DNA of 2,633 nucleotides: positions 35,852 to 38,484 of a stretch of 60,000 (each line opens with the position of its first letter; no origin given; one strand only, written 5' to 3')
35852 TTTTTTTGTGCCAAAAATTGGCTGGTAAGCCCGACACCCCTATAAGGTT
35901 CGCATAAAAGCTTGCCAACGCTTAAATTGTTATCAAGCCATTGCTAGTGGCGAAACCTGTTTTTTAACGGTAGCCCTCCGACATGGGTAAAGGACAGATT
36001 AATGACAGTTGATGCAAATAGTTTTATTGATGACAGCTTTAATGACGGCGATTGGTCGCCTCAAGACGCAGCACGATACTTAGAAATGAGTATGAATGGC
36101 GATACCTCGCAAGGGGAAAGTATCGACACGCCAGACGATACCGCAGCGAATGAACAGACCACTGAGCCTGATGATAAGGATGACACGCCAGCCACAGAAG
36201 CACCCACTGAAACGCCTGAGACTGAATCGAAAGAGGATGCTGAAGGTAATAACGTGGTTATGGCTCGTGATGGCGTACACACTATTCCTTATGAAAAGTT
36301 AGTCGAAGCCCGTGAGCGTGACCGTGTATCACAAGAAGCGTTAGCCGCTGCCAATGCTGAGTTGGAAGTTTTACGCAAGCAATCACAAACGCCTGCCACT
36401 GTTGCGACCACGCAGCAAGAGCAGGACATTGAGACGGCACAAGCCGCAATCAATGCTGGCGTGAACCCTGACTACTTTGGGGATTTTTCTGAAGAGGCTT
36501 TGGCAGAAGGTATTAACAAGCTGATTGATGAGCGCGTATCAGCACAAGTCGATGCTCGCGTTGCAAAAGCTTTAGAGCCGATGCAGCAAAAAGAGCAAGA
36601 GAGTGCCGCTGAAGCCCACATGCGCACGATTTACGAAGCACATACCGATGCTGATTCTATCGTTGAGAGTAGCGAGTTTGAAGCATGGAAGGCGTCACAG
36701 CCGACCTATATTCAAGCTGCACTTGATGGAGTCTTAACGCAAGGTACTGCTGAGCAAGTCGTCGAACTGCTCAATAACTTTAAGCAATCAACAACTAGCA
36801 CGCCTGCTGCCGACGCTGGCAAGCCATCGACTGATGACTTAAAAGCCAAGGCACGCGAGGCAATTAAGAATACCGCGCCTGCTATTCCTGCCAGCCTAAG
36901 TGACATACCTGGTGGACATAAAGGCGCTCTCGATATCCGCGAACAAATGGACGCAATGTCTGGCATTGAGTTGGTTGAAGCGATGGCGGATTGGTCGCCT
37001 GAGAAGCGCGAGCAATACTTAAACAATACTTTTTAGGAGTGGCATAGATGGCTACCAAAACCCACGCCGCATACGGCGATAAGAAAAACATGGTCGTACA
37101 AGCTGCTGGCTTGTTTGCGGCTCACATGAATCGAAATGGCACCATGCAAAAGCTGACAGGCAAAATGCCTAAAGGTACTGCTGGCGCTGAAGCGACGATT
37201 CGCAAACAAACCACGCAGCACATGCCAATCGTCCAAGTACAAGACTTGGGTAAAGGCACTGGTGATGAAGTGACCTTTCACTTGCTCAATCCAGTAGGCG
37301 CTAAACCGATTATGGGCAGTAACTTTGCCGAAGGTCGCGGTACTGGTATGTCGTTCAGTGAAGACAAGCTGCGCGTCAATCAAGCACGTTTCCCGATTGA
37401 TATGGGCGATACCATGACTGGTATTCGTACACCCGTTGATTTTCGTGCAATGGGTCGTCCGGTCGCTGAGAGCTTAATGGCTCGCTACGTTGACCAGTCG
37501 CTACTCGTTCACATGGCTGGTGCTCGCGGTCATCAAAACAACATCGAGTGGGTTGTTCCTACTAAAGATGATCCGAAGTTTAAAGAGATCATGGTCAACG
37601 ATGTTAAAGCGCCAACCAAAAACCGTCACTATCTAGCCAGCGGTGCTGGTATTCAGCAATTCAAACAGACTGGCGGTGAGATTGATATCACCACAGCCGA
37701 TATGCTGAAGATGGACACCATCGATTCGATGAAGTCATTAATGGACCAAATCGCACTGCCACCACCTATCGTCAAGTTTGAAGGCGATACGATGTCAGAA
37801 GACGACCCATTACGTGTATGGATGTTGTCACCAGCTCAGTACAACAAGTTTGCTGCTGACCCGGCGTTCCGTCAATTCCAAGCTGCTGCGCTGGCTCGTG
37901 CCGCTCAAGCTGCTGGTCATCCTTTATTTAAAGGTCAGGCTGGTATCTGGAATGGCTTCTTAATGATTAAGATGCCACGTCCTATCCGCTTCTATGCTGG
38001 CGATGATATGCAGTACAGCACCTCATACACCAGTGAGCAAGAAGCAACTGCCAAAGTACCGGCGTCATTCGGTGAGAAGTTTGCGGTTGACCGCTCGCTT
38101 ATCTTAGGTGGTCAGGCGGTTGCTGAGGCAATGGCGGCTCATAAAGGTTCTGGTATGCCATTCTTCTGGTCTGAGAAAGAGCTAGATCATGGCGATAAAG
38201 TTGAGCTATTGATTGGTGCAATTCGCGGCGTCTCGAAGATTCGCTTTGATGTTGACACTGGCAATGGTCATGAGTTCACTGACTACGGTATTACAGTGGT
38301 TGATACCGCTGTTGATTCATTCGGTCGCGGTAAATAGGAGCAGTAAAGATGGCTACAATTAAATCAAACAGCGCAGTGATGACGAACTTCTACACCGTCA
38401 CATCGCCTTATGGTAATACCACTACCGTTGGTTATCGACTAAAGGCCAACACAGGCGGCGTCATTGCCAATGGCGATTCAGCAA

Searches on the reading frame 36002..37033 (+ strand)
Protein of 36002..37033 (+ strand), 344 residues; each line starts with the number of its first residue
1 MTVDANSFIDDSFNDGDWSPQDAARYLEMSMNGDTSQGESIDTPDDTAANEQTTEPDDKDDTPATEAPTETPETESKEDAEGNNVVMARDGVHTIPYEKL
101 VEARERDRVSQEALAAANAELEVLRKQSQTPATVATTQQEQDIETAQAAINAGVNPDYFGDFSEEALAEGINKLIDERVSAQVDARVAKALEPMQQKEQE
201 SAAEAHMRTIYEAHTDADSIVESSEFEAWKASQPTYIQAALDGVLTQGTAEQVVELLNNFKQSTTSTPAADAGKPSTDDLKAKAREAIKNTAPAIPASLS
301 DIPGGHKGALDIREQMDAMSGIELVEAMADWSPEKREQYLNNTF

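Call 46: search_protein_families(library=phrogs, proteins=[window:36002-37033:+], max_evalue=0.00001)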
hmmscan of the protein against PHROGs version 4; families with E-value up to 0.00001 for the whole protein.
window:36002-37033:+ (344 aa): 1 family
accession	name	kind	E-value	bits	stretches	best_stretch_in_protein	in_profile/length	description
phrog_479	-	unknown function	1.2e-56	194.1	1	31-342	20-331/333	-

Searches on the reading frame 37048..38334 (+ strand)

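Call 46: search_protein_families(library=phrogs, proteins=[window:37048-38334:+], max_evalue=0.00001)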
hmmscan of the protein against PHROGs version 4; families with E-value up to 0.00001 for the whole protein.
window:37048-38334:+ (429 aa): 3 families
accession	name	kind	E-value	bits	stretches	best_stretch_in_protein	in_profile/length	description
phrog_334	-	head and packaging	1.2e-116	391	1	3-423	2-380/381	major head protein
phrog_13784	-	unknown function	1.4e-27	97.9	1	17-181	12-177/177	-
phrog_31117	-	unknown function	4e-10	41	1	312-423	8-109/110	-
